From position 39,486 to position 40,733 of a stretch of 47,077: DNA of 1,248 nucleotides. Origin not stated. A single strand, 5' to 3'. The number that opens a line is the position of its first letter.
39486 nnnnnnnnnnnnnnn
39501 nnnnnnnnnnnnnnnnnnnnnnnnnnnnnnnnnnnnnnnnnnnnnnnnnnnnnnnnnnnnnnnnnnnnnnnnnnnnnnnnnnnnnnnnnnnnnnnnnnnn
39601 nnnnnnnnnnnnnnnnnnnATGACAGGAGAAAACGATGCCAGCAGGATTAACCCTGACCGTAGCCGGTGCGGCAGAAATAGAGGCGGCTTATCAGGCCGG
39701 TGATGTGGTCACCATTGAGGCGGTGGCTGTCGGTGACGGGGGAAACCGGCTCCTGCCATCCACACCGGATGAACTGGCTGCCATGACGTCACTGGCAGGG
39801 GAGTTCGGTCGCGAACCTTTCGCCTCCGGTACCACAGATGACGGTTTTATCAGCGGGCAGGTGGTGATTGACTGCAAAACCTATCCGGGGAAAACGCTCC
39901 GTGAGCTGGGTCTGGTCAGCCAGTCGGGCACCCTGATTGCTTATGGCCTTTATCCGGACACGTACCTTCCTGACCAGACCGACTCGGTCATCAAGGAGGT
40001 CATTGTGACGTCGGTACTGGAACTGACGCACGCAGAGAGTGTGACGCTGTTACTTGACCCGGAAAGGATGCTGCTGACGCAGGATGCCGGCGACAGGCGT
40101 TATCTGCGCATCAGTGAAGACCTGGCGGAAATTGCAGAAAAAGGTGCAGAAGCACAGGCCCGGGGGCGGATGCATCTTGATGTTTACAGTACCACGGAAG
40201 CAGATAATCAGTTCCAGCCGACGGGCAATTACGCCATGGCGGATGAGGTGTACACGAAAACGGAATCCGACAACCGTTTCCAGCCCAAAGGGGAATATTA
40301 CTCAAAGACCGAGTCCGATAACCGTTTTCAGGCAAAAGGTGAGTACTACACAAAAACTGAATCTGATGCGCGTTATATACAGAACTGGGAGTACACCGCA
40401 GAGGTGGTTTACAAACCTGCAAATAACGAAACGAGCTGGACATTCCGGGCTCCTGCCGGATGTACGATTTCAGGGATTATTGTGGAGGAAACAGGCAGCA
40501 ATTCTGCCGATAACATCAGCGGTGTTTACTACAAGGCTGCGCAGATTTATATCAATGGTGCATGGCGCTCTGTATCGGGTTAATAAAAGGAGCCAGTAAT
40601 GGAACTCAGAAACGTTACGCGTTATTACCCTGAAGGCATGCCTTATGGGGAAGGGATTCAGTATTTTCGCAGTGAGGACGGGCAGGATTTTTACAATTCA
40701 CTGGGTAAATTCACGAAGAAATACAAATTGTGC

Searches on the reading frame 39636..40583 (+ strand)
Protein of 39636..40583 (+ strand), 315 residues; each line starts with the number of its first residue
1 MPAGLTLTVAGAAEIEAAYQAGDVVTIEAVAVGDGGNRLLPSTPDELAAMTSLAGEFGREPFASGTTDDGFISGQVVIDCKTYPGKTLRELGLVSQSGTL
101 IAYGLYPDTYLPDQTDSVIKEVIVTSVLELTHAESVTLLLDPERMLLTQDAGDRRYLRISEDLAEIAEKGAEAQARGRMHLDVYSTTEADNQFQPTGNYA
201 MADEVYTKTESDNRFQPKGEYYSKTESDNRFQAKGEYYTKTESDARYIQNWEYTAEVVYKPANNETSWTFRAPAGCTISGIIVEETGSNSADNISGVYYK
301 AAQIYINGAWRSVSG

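Call 3: search_protein_families(library=pfam, proteins=[window:39636-40583:+], max_evalue=0.01)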
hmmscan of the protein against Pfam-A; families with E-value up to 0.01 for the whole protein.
window:39636-40583:+ (315 aa): 1 family
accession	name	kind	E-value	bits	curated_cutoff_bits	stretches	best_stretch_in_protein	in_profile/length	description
PF12571.13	Phage_tail_fib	-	2.3e-15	57.3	23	1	6-150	8-150/150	Phage tail-collar fibre protein, N-terminal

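Call 4: search_protein_families(library=phrogs, proteins=[window:39636-40583:+], max_evalue=0.001)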
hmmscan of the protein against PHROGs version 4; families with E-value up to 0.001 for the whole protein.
window:39636-40583:+ (315 aa): 27 families (the best 25 are shown)
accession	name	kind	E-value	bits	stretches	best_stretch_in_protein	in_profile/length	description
phrog_4618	-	tail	1.1e-42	147.2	1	4-181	6-178/413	tail collar fiber protein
phrog_1833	-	tail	5.5e-29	102.8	2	238-315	245-322/322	tail fiber protein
phrog_454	-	tail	1.6e-28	100.4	1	16-314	759-921/1376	tail fiber protein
phrog_1780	-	tail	2.4e-20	73.8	1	7-300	10-289/855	tail collar fiber protein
phrog_6859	-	tail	8.1e-19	69.2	1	204-314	231-344/346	tail fiber protein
phrog_381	-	tail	6e-18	66.4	2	206-314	462-564/566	tail fiber protein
phrog_988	-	tail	8.3e-17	62.7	1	7-155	10-156/574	tail protein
phrog_295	-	tail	1.1e-15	58.5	1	7-303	170-426/794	tail fiber protein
phrog_12846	-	tail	2.7e-15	57.2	1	249-315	485-552/552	tail fiber protein; Ig-domain containing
phrog_6202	-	tail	3.2e-13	50.7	1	7-156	9-156/636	tail fiber protein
phrog_2137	-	tail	4.6e-13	50.3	1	7-150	10-151/267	tail fiber protein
phrog_1162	-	tail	1.2e-12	48.5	1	7-151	10-152/354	tail fiber protein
phrog_2901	-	unknown function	1.4e-11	45.2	1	213-314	251-328/331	-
phrog_327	-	tail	6.5e-11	43.2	1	6-148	11-151/618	tail protein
phrog_27782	-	unknown function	1.6e-10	41.3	1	7-167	9-165/644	-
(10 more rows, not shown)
